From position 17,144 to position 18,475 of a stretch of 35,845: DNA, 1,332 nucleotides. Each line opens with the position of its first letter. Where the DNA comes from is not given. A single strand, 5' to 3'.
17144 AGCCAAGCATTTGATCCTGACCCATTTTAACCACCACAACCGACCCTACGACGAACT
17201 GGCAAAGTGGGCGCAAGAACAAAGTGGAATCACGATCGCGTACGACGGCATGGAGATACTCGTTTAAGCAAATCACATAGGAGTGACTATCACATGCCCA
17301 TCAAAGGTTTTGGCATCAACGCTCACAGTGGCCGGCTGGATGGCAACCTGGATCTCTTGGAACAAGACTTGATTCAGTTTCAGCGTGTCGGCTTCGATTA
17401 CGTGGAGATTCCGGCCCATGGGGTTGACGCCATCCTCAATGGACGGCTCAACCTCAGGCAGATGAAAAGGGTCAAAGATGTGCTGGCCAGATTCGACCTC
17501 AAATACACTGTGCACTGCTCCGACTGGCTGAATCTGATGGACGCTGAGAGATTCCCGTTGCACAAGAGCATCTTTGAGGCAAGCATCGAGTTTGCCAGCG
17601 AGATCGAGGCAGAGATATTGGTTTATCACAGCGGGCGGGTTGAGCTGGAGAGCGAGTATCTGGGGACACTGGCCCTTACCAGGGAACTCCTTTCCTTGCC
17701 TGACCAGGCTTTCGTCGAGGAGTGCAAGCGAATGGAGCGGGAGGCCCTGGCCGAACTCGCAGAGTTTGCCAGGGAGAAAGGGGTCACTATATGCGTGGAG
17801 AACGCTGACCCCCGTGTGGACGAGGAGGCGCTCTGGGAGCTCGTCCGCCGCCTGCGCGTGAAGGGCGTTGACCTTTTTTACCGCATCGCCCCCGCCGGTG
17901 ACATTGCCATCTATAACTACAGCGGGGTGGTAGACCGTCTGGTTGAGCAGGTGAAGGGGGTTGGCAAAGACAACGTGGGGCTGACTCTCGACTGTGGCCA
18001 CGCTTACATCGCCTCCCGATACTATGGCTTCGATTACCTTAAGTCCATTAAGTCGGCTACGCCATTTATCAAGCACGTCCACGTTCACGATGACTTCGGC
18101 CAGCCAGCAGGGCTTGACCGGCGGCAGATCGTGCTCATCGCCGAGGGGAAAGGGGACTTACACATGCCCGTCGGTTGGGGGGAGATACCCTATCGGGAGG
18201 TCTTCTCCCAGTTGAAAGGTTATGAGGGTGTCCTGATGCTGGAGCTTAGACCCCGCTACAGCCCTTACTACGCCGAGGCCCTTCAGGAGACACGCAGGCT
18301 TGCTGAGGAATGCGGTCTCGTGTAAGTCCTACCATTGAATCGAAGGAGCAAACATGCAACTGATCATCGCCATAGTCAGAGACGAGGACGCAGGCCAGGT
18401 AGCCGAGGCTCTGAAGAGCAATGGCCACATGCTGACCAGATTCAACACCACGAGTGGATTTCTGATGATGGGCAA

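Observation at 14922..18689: Self-promoted operon: three tandem PhnP/PqqB-like MBL paralogs + TIM-barrel enzyme + c-di-AMP receptor DarA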

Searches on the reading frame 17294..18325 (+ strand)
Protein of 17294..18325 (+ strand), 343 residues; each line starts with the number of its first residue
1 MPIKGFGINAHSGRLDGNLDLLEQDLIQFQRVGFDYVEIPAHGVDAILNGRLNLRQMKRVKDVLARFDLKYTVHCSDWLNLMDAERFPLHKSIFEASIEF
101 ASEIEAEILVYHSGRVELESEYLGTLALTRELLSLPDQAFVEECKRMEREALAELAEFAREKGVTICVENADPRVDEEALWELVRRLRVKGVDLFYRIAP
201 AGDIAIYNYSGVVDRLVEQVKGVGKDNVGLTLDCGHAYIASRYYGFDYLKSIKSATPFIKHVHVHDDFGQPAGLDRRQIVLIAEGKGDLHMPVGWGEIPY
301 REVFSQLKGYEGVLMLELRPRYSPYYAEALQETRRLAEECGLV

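Call 3: search_protein_families(library=pfam, proteins=[window:17294-18325:+], max_evalue=0.01)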
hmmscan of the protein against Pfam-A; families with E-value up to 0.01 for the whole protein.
window:17294-18325:+ (343 aa): 1 family
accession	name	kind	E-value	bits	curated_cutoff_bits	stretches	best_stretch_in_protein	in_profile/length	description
PF01261.30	AP_endonuc_2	-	1.5e-32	113.7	31.1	2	178-325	106-234/249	Xylose isomerase-like TIM barrel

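Call 4: search_protein_families(library=ncbifam, proteins=[window:17294-18325:+], max_evalue=0.01)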
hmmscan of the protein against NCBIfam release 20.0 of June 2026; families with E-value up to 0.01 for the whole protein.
window:17294-18325:+ (343 aa): 5 families
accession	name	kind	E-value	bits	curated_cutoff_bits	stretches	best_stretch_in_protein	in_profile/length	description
NF041277.1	coba_remo_CbiR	equivalog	2.4e-09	37.1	105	1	56-189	47-162/249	cobamide remodeling phosphodiesterase CbiR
NF002198.0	PRK01060.1-3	equivalog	6e-06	26.1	244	1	192-269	126-199/253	deoxyribonuclease IV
TIGR04379.1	myo_inos_iolE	equivalog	8.4e-05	22.2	290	1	213-317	165-265/290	myo-inosose-2 dehydratase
TIGR03234.1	OH-pyruv-isom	equivalog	0.00061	19.2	353.45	0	292-321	213-243/254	hydroxypyruvate isomerase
NF007360.0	PRK09856.1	equivalog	0.0032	17.1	305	0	255-323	183-253/276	fructoselysine 3-epimerase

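Call 9: search_solved_structures(query=window:17294-18325:+, max_evalue=0.01, show_alignments=1)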
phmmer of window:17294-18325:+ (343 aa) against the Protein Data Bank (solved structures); distinct sequences matched with E-value up to 0.01: 1.
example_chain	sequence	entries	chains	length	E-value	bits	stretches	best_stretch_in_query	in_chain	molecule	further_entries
3wqo_A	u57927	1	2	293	4.5e-08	36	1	214-319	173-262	Uncharacterized protein MJ1311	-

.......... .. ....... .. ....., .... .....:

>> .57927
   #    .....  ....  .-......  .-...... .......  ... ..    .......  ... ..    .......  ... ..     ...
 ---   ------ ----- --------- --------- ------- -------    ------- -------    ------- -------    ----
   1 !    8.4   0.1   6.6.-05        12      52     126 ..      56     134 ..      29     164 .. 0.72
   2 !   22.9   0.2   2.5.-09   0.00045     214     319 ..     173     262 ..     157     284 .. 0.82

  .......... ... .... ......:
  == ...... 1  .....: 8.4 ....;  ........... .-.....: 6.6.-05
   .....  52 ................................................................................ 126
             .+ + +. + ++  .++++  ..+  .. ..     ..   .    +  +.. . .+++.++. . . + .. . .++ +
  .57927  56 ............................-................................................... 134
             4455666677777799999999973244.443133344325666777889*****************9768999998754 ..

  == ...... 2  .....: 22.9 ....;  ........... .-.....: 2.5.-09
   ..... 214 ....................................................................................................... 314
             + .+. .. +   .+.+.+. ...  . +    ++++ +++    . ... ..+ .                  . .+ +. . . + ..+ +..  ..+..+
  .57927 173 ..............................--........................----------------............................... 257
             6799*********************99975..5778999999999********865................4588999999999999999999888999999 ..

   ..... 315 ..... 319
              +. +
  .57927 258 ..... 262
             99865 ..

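Call 11: find_homologous_proteins(query=window:17294-18325:+, max_evalue=0.00001)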
Query window:17294-18325:+ (343 aa): 166 proteins with E <= 0.00001 among 6441 candidates; the best 120 are listed.
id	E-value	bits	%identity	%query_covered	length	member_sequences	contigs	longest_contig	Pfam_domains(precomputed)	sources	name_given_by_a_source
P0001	2.3e-222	755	97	100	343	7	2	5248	PF01261.31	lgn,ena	-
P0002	6.5e-186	636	80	100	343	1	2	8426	PF01261.31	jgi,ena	-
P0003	1.4e-185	635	79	100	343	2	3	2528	PF01261.31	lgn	-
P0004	3.9e-185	633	80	100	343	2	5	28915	PF01261.31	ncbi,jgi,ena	-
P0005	3.9e-183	627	77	100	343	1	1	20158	PF01261.31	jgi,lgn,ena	-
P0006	4.2e-183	626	79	100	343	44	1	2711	PF01261.31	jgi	-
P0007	2.1e-182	624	80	100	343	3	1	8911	PF01261.31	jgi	jgi:sugar phosphate isomerase/epimerase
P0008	9.2e-181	619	77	100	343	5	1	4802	PF01261.31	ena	-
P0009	4.8e-180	616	77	100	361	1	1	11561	PF01261.31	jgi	-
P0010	5.0e-178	610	76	100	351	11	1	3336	PF01261.31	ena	-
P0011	2.1e-177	608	76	99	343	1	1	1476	PF01261.31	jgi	jgi:sugar phosphate isomerase/epimerase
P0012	7.2e-177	606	76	100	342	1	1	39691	PF01261.31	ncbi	ncbi:MAG: sugar phosphate isomerase/epimerase family protein [Anaerolineae bacterium]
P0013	1.5e-175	602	76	100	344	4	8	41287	PF01261.31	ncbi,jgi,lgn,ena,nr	ncbi:MAG: hypothetical protein DRI79_01570 [Chloroflexi bacterium]|nr:MAG: hypothetical protein DRI8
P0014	3.6e-174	597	75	100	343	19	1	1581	PF01261.31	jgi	-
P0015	1.1e-173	595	75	100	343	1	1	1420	PF01261.31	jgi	jgi:sugar phosphate isomerase/epimerase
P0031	3.6e-161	554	70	100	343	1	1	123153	PF01261.31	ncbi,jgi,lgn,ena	-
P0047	5.1e-99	350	49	99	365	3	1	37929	PF01261.31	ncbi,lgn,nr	ncbi:MAG: sugar phosphate isomerase/epimerase [Candidatus Caldatribacteriota bacterium]|nr:sugar pho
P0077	4.7e-80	288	45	99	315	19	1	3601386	PF01261.31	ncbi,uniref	ncbi:sugar phosphate isomerase/epimerase family protein [Desulfofundulus kuznetsovii]|uniref:sugar p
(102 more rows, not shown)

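Call 12: find_encoding_contigs(protein=P0031, flank=8000, max_places=2)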
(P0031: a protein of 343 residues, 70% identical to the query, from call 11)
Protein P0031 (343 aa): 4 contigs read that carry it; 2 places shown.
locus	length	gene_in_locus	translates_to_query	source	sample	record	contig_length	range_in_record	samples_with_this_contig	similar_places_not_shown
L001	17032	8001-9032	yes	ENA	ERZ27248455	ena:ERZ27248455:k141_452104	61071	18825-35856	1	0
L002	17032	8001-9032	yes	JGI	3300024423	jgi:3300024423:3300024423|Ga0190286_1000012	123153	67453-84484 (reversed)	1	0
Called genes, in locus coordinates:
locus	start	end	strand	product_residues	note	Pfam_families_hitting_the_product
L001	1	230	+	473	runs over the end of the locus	PF01547:SBP_bac_1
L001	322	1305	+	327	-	PF00528:BPD_transp_1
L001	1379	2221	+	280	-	PF00528:BPD_transp_1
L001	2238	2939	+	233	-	-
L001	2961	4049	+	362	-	PF00005:ABC_tran, PF17912:OB_MalK, PF08402:TOBE_2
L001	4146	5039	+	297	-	-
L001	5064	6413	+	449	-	-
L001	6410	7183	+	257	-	-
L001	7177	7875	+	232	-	PF03009:GDPD, PF13653:GDPD_2 (faint)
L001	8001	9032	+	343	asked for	PF01261:AP_endonuc_2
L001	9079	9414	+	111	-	PF06153:CdAMP_rec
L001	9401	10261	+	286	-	PF00294:PfkB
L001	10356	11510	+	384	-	PF08240:ADH_N, PF16912:Glu_dehyd_C, PF00107:ADH_zinc_N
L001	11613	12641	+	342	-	PF01408:GFO_IDH_MocA, PF02894:GFO_IDH_MocA_C, PF22725:GFO_IDH_MocA_C3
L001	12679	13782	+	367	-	PF02633:Creatininase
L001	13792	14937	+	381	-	PF07690:MFS_1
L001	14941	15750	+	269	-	PF01261:AP_endonuc_2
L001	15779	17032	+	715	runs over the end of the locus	-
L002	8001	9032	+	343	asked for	PF01261:AP_endonuc_2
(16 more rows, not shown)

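Call 13: find_encoding_contigs(protein=P0047, flank=8000, max_places=2)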
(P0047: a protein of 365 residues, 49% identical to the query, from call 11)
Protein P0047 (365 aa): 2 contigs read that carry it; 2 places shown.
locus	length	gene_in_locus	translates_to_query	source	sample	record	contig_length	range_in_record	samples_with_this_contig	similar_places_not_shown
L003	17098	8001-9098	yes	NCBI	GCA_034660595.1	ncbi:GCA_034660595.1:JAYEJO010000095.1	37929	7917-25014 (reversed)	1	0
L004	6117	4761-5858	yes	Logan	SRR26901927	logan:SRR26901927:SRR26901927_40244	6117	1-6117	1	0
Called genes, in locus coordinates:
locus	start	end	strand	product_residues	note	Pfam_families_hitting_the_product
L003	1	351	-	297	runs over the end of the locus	PF00294:PfkB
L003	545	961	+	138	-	PF00376:MerR, PF13411:MerR_1, PF28507:Rv1828_C (faint)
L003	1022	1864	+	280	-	PF00294:PfkB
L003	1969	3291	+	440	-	PF00483:NTP_transferase, PF12804:NTP_transf_3, PF01066:CDP-OH_P_transf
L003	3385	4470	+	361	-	PF00005:ABC_tran, PF13304:AAA_21 (faint), PF17912:OB_MalK, PF08402:TOBE_2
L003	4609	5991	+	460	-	PF01547:SBP_bac_1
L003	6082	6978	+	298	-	PF00528:BPD_transp_1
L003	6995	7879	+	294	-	PF00528:BPD_transp_1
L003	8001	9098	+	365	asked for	PF01261:AP_endonuc_2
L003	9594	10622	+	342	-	PF00356:LacI, PF00532:Peripla_BP_1, PF13407:Peripla_BP_4, PF13377:Peripla_BP_3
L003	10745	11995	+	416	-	PF01547:SBP_bac_1, PF13416:SBP_bac_8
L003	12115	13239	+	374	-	PF00528:BPD_transp_1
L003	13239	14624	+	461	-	PF00528:BPD_transp_1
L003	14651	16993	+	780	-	PF03636:Glyco_hydro_65N, PF03632:Glyco_hydro_65m, PF03633:Glyco_hydro_65C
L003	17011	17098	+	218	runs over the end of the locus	PF00702:Hydrolase, PF13419:HAD_2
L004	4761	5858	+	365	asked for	PF01261:AP_endonuc_2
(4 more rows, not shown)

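Call 14: find_encoding_contigs(protein=P0077, flank=8000, max_places=2)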
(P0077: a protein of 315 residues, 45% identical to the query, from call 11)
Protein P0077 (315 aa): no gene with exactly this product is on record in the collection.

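Call 16: search_protein_families(library=pfam, proteins=[L001:2238-2939:+, L001:4146-5039:+, L001:5064-6413:+, L001:6410-7183:+, L001:7177-7875:+, L001:9401-10261:+, L001:9079-9414:+], max_evalue=0.01)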
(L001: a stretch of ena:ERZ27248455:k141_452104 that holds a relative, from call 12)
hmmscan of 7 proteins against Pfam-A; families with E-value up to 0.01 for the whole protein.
L001:2238-2939:+ (233 aa): 0 families

L001:4146-5039:+ (297 aa): 1 family
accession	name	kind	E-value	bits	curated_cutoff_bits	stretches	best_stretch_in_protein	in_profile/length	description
PF13181.12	TPR_8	-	0.0086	16.6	25.7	0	59-84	7-32/34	Tetratricopeptide repeat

L001:5064-6413:+ (449 aa): 0 families

L001:6410-7183:+ (257 aa): 0 families

L001:7177-7875:+ (232 aa): 2 families
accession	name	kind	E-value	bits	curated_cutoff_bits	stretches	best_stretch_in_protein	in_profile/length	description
PF03009.23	GDPD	-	1.3e-46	160.1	23.6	1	6-226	1-244/244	Glycerophosphoryl diester phosphodiesterase family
PF13653.12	GDPD_2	-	1.2e-05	26.1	27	1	203-225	8-30/30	Glycerophosphoryl diester phosphodiesterase family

L001:9401-10261:+ (286 aa): 1 family
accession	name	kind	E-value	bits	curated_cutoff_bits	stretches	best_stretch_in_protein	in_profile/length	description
PF00294.29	PfkB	-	6.3e-19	68.9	25.8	1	184-269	208-299/302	pfkB family carbohydrate kinase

L001:9079-9414:+ (111 aa): 2 families
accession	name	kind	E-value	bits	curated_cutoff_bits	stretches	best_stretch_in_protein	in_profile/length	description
PF06153.16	CdAMP_rec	-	2.1e-29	102.3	27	1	1-110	1-108/109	Cyclic-di-AMP receptor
PF00543.27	P-II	-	0.0016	19.2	25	0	1-66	1-80/102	Nitrogen regulatory protein P-II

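Call 19: find_related_loci(query=A1, collection=genome_contigs, flank=10000)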
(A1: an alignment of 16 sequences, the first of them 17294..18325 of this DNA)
Query A1 (343 aa) in genome_contigs; peptide patterns used: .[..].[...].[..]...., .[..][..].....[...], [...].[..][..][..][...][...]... (x = any residue, [..] = any of these).
570 stretches matched a pattern; 510 encode a relative of the query (tblastn E <= 1e-3); the best 80 are kept; 80 distinct loci.
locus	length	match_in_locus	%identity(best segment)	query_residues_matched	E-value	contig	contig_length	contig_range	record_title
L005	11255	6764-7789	80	1-342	0e+0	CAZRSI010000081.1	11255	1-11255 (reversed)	MAG TPA_asm: uncultured Anaerolineae bacterium isolate binchicken_co6_220 genome assembly, contig: NODE_6974_length_1125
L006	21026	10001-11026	80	1-342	0e+0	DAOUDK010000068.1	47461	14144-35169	MAG TPA_asm: Anaerolineae bacterium isolate M42_99 k117_949619, whole genome shotgun sequence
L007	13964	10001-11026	78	1-342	0e+0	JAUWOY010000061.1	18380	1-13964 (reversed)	MAG: Chloroflexota bacterium isolate CSMAG_2462 CSMAG_2462_k141_344929_length_18380_cov_16.9316, whole genome shotgun se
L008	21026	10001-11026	76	1-342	0e+0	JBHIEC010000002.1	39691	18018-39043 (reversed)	MAG: Anaerolineae bacterium isolate b3.sp2_bin.41 NODE_156_length_39691_cov_8.316303, whole genome shotgun sequence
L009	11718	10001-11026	72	1-342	5e-171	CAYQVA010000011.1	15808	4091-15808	MAG TPA_asm: uncultured Anaerolineae bacterium isolate binchicken_co349_119 genome assembly, contig: NODE_1003_length_15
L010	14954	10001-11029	70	1-343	8e-161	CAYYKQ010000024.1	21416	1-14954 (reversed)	MAG TPA_asm: uncultured Anaerolineae bacterium isolate binchicken_co349_104 genome assembly, contig: NODE_550_length_214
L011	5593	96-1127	65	1-342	3e-156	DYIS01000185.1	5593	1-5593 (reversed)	MAG TPA_asm: Ktedonobacter racemifer isolate FI88_62_8 Afr_mines_FI88_4074_length_5593_cov_3_204948, whole genome shotgu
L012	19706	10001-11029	76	1-342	9e-173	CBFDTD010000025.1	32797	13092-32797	MAG TPA_asm: uncultured bacterium isolate SRR6823440_binner13_Refined_23 genome assembly, contig: ERZ650341.513, whole g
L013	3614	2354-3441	63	1-342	2e-152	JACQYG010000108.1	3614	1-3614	MAG: Chloroflexi bacterium isolate NC_groundwater_1535_Pr4_S-0.65um_62_11 SR1-18-Sp65_coassembly_scaffold_80474, whole g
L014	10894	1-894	64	47-342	7e-131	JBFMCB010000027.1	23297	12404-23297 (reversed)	MAG: Chloroflexota bacterium isolate MAG180 MAG180_27, whole genome shotgun sequence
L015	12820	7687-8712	77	1-342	0e+0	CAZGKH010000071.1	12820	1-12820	MAG TPA_asm: uncultured Anaerolineae bacterium isolate binchicken_co275_239 genome assembly, contig: NODE_7251_length_12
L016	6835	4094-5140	49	1-341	5e-109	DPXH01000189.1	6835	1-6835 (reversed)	MAG TPA_asm: Candidatus Sediminicultor tertius isolate UBA9311 contig_1849, whole genome shotgun sequence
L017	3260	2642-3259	81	1-206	2e-111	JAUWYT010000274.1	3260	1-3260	MAG: Chloroflexota bacterium isolate CSMAG_2717 CSMAG_2717_k141_307066_length_3260_cov_5.8160, whole genome shotgun sequ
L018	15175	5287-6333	49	1-341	4e-108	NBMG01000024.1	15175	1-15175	MAG: Candidatus Atribacteria bacterium 4572_76 ex4572_76_scaffold_9194, whole genome shotgun sequence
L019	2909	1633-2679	48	1-341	6e-111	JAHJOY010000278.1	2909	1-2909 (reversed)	MAG: bacterium isolate Old_saline_planktonic.mb.52 Old_saline_plankto.mb.52_k141_778285, whole genome shotgun sequence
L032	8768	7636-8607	45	1-336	1e-93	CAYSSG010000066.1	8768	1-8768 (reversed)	MAG TPA_asm: uncultured Atribacterota bacterium isolate SRP192927_co6_450 genome assembly, contig: NODE_21103_length_876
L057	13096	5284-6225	38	3-336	1e-66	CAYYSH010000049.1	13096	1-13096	MAG TPA_asm: uncultured Anaerolineales bacterium isolate SRP162660_co1_318 genome assembly, contig: NODE_3186_length_130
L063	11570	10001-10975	36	1-338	9e-65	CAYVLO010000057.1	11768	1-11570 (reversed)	MAG TPA_asm: uncultured Anaerolineaceae bacterium isolate SRP241341_co1_181 genome assembly, contig: NODE_5892_length_11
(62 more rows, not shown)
